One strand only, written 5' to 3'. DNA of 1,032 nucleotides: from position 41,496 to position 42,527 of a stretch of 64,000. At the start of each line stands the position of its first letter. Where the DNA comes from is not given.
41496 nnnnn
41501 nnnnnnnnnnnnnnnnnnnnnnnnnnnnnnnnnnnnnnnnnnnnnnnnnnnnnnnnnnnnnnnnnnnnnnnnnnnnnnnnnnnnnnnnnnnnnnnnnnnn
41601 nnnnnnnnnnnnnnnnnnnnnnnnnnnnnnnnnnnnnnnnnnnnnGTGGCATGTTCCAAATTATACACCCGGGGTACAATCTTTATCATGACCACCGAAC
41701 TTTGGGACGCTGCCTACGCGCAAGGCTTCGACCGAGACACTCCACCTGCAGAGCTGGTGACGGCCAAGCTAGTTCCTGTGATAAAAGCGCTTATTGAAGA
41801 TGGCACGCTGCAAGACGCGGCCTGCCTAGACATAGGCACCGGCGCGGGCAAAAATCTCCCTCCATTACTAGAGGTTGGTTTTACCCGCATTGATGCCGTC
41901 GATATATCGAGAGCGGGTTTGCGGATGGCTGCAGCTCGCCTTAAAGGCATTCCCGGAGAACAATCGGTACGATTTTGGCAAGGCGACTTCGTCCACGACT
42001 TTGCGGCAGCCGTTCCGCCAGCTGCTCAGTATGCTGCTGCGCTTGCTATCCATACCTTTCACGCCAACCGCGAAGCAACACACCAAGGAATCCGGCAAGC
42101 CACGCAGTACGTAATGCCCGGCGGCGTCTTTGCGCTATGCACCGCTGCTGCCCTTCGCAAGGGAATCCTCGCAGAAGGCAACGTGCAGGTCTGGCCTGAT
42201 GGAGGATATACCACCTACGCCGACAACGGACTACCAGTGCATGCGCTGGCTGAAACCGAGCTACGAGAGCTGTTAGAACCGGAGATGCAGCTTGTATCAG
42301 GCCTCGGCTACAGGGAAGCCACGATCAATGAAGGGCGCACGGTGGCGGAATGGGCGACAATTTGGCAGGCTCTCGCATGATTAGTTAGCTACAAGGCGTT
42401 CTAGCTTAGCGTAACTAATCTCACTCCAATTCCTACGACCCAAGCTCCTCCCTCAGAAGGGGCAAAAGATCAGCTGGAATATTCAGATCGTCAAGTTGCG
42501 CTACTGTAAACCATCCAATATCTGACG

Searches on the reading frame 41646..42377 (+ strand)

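Call 25: search_protein_families(library=phrogs, proteins=[window:41646-42377:+], max_evalue=0.001)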
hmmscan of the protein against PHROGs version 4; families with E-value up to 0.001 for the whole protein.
window:41646-42377:+ (244 aa): 2 families
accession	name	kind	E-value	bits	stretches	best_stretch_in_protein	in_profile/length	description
phrog_26773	-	unknown function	1.9e-07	31.8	1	53-169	45-157/213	-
phrog_4752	-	other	0.00016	22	1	17-183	10-177/241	tRNA methyltransferase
